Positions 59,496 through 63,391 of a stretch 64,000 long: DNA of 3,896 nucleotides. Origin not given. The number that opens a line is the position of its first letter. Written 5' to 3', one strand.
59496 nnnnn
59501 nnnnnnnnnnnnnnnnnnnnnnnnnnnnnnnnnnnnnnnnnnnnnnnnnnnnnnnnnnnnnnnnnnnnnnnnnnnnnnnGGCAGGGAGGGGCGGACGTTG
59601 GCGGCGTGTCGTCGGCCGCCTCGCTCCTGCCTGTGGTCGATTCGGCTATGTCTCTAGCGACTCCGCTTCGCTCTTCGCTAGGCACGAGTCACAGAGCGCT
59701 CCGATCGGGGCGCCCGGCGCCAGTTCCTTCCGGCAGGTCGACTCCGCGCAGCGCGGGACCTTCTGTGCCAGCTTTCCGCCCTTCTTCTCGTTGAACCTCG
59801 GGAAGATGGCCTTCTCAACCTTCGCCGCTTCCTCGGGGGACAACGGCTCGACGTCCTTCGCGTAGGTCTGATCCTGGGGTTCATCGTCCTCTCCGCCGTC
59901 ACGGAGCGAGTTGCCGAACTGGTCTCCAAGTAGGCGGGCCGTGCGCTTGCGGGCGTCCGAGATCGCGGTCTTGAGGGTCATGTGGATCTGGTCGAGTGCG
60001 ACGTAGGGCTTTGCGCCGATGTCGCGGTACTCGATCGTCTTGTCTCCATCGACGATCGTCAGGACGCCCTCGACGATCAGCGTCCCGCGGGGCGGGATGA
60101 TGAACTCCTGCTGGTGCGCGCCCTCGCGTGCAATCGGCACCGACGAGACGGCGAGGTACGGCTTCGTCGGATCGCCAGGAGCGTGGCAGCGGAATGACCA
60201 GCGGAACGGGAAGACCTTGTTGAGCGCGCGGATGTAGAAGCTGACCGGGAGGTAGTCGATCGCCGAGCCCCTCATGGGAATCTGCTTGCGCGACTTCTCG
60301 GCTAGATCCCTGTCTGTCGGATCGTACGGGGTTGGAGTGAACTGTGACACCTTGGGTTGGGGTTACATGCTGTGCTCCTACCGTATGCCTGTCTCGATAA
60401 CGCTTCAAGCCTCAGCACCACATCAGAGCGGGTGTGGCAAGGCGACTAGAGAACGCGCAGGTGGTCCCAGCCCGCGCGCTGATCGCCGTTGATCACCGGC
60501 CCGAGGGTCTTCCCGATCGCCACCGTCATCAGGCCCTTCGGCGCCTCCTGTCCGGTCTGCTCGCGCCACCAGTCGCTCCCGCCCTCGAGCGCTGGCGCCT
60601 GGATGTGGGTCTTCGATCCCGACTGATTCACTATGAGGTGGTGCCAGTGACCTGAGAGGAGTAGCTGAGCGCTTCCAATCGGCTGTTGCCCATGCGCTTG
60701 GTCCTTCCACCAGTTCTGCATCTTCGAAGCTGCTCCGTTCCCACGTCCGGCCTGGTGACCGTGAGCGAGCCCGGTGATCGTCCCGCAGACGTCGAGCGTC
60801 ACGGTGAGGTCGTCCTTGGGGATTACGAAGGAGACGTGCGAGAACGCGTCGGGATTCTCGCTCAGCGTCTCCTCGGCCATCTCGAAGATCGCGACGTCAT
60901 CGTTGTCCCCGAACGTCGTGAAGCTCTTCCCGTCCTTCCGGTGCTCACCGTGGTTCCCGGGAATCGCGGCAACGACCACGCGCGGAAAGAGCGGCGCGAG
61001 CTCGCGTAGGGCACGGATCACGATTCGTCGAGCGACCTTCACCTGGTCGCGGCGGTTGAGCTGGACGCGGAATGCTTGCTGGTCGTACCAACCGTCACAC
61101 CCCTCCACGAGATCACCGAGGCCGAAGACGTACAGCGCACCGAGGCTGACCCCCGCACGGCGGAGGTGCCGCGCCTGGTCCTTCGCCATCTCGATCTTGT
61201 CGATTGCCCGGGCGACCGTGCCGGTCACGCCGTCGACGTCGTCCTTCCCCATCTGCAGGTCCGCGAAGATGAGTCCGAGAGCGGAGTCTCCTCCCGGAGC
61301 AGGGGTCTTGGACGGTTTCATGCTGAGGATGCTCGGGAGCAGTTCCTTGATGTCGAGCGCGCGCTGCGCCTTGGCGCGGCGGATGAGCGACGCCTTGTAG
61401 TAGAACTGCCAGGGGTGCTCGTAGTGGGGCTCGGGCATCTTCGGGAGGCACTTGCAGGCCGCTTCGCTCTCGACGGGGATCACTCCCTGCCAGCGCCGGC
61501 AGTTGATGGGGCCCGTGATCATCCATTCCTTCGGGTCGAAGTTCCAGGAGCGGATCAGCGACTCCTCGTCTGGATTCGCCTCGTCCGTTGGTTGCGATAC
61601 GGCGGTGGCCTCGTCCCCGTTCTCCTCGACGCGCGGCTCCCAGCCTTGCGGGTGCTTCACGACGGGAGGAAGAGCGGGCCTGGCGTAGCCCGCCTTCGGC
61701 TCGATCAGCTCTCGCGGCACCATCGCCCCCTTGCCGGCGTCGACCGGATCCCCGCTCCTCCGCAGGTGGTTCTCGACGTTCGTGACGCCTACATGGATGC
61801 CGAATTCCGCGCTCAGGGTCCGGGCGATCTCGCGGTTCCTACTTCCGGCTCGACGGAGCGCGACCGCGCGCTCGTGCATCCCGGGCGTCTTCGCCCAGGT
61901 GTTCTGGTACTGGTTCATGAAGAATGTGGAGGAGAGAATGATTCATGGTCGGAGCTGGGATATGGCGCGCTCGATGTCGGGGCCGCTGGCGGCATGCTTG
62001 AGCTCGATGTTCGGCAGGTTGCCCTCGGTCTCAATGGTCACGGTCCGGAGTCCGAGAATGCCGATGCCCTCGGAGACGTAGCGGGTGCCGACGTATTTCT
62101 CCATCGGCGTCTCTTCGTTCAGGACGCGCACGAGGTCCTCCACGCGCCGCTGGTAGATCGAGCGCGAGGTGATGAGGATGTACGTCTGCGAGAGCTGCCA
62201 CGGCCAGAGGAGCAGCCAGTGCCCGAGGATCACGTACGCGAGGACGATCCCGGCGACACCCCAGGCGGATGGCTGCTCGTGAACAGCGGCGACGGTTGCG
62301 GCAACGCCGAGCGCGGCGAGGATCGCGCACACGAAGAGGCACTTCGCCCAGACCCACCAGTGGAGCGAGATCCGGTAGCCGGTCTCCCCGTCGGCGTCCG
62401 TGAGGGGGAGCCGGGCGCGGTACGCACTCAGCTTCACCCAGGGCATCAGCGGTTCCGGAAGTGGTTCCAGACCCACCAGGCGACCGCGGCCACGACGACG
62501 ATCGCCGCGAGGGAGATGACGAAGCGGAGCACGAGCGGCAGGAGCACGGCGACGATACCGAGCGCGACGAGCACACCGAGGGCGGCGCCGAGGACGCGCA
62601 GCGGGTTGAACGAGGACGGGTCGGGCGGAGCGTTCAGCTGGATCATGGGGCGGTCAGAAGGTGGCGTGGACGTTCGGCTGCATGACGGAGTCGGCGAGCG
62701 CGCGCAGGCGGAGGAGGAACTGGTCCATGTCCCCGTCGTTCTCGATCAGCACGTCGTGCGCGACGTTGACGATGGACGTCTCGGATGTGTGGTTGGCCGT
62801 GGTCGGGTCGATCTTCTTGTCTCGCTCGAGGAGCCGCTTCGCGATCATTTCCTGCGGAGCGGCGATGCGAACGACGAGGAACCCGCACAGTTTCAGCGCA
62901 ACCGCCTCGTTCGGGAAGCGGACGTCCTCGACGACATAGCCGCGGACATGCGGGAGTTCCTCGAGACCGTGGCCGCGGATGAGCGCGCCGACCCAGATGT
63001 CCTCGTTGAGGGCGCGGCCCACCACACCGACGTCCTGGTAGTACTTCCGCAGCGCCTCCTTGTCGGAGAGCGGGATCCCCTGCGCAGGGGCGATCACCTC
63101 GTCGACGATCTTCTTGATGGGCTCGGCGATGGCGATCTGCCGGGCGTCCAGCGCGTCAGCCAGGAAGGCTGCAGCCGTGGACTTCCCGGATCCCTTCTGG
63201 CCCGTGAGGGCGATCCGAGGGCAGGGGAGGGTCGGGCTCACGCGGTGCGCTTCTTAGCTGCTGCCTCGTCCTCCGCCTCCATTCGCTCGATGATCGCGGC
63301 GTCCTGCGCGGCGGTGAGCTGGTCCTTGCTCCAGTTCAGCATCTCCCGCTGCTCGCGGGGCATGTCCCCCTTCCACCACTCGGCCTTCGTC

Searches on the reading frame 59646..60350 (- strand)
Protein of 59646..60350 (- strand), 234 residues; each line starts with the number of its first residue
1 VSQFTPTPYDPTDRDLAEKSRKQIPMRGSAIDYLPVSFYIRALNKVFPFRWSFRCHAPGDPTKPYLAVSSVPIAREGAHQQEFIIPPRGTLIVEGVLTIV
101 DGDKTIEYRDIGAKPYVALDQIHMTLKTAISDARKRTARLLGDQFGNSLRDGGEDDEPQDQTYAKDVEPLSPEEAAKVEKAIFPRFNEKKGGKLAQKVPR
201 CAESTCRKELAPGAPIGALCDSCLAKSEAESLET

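Call 13: search_protein_families(library=pfam, proteins=[window:59646-60350:-], max_evalue=0.001)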
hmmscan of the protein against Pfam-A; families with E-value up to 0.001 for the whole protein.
window:59646-60350:- (234 aa): 1 family
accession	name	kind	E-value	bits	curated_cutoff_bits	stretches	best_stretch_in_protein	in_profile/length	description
PF04098.21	Rad52_Rad22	-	1.1e-05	25.8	20.3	1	121-158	106-143/153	Rad52/22 family double-strand break repair protein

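Call 89: search_protein_families(library=phrogs, proteins=[window:59646-60350:-], max_evalue=0.001)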
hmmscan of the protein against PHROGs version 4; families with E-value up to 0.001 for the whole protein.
window:59646-60350:- (234 aa): 2 families
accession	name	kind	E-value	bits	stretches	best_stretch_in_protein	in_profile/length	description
phrog_26464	-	DNA, RNA and nucleotide metabolism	4.1e-05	24.2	1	120-186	134-199/380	DNA repair protein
phrog_37089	-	other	0.00058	20.4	1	119-155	122-158/268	recombinase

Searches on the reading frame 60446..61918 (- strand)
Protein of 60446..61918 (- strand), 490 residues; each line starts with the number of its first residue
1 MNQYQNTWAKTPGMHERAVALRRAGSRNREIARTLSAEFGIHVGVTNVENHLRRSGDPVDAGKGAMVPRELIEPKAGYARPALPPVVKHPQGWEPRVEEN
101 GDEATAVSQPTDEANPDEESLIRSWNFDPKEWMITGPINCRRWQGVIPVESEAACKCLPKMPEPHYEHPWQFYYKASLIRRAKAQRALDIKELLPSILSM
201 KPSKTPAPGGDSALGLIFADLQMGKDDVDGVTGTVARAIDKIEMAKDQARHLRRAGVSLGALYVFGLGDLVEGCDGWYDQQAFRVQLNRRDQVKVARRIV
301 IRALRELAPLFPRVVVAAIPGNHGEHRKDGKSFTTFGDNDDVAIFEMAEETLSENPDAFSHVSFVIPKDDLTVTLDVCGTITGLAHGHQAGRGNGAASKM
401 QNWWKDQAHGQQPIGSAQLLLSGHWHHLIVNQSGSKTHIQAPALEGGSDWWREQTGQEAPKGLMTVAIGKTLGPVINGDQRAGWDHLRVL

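Call 13: search_protein_families(library=pfam, proteins=[window:60446-61918:-], max_evalue=0.001)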
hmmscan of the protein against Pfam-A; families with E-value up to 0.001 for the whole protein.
window:60446-61918:- (490 aa): 0 families

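Call 64: find_related_loci(query=A4, collection=viral_contigs, flank=10000)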
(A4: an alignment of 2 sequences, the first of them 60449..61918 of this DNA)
Query A4 (490 aa) in viral_contigs; peptide patterns used: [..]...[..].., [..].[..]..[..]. (x = any residue, [..] = any of these).
71 stretches matched a pattern; 7 encode a relative of the query (tblastn E <= 1e-3); 7 distinct loci.
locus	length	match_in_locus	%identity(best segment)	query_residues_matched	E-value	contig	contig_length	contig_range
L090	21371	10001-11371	48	8-490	7e-141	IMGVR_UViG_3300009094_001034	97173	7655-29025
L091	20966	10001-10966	35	121-465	5e-49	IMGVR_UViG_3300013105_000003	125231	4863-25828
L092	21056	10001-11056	34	90-468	5e-48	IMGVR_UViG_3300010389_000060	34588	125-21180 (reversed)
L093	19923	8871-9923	33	90-468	3e-47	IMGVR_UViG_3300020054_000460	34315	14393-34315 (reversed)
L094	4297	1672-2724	33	90-468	2e-47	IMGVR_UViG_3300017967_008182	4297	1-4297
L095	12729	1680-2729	27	90-468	7e-24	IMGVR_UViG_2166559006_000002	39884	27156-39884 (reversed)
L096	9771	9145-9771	28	54-287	4e-12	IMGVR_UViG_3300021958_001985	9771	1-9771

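Call 65: find_related_loci(query=A4, collection=metagenome_contigs, flank=10000)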
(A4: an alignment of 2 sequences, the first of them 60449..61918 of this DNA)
Query A4 (490 aa) in metagenome_contigs; peptide patterns used: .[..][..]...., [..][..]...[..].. (x = any residue, [..] = any of these).
554 stretches matched a pattern; 60 encode a relative of the query (tblastn E <= 1e-3); 59 distinct loci.
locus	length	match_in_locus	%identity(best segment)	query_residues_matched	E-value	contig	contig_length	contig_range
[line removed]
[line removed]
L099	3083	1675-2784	36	89-471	2e-67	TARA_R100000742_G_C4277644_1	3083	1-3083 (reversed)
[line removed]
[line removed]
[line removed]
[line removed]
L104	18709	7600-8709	36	89-471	7e-65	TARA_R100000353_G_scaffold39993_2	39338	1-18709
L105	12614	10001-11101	36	89-468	1e-64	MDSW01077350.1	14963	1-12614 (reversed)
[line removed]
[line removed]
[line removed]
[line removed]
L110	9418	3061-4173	35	88-471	2e-62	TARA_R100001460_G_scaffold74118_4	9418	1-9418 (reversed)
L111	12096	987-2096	35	89-471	4e-62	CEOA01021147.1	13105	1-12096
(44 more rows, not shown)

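Call 72: find_related_loci(query=A4, collection=genome_contigs, flank=10000)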
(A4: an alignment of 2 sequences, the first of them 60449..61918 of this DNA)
Query A4 (490 aa) in genome_contigs; peptide patterns used: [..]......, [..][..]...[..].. (x = any residue, [..] = any of these).
105 stretches matched a pattern, but none encodes a relative of the query by tblastn (E <= 1e-3).

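Call 89: search_protein_families(library=phrogs, proteins=[window:60446-61918:-], max_evalue=0.001)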
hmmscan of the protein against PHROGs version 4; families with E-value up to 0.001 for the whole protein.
window:60446-61918:- (490 aa): 1 family
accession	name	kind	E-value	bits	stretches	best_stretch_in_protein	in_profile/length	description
phrog_284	-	DNA, RNA and nucleotide metabolism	9.1e-61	206.9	1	190-467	102-379/398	exonuclease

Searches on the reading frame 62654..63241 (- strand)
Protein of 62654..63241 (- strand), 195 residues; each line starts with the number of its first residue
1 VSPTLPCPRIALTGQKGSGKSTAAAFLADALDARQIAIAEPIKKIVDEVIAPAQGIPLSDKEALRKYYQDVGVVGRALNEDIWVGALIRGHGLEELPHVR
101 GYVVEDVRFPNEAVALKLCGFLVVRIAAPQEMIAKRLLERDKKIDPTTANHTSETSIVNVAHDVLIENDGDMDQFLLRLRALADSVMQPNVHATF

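Call 13: search_protein_families(library=pfam, proteins=[window:62654-63241:-], max_evalue=0.001)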
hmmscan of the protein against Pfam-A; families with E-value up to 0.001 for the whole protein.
window:62654-63241:- (195 aa): 3 families
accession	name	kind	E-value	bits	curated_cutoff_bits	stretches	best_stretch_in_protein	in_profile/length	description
PF21448.3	DNMK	-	5.7e-11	42.9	27.1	1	10-50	3-43/232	Deoxynucleotide monophosphate kinase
PF13238.12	AAA_18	-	1.1e-05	26.3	29.4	1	10-153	1-124/128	AAA domain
PF13401.12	AAA_22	-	0.00065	20.5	27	0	10-73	8-60/130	AAA domain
